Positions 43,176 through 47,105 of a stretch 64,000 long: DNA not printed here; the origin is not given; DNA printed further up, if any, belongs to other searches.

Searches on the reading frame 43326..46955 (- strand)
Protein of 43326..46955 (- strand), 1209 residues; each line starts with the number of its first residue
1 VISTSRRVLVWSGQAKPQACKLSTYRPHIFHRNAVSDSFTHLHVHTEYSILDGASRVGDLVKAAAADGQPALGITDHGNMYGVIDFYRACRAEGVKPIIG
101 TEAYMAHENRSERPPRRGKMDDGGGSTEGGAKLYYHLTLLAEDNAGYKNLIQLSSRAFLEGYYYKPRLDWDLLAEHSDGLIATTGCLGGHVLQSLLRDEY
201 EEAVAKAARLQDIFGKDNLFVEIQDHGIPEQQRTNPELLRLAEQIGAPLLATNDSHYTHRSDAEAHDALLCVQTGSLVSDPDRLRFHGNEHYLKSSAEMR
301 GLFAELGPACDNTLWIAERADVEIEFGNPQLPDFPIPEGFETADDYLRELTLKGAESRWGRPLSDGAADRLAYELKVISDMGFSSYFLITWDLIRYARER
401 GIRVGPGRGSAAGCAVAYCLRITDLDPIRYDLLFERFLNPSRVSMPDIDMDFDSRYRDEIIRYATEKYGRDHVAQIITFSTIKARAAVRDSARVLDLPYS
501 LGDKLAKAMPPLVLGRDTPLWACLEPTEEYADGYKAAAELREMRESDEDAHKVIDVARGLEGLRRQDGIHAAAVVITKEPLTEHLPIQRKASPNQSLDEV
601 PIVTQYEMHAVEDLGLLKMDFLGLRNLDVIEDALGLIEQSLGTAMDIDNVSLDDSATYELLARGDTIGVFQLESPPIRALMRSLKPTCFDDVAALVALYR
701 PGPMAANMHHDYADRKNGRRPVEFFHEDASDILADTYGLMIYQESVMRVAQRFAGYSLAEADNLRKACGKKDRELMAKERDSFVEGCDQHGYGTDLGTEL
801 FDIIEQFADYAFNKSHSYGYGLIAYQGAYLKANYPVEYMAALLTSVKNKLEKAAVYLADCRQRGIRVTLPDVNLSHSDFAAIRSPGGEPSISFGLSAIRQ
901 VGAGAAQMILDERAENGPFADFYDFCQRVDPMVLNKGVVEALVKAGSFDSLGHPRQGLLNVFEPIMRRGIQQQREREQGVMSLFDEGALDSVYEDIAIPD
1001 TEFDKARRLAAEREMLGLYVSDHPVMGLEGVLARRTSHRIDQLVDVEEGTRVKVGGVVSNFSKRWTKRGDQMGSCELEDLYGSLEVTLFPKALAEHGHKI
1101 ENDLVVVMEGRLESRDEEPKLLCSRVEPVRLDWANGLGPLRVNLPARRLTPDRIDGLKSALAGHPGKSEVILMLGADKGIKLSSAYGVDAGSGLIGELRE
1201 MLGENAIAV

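Call 6: search_protein_families(library=pfam, proteins=[window:43326-46955:-], max_evalue=0.01)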
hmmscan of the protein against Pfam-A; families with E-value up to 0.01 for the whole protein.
window:43326-46955:- (1209 aa): 5 families
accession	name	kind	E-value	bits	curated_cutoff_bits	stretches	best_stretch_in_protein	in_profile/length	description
PF07733.18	DNA_pol3_alpha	-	2.8e-96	322.6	23.9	1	345-623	1-260/260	Bacterial DNA polymerase III alpha NTPase domain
PF02811.25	PHP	-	6.5e-60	202.6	26.4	1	41-226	1-164/164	PHP domain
PF17657.6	DNA_pol3_finger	-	1.8e-58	197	22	1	626-791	1-166/166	Bacterial DNA polymerase III alpha subunit finger domain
PF14579.12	HHH_6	-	1.2e-25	89.9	25.6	1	864-956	1-88/90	Helix-hairpin-helix motif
PF01336.31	tRNA_anti-codon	-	9.5e-09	35.5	27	1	1052-1128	1-74/75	OB-fold nucleic acid binding domain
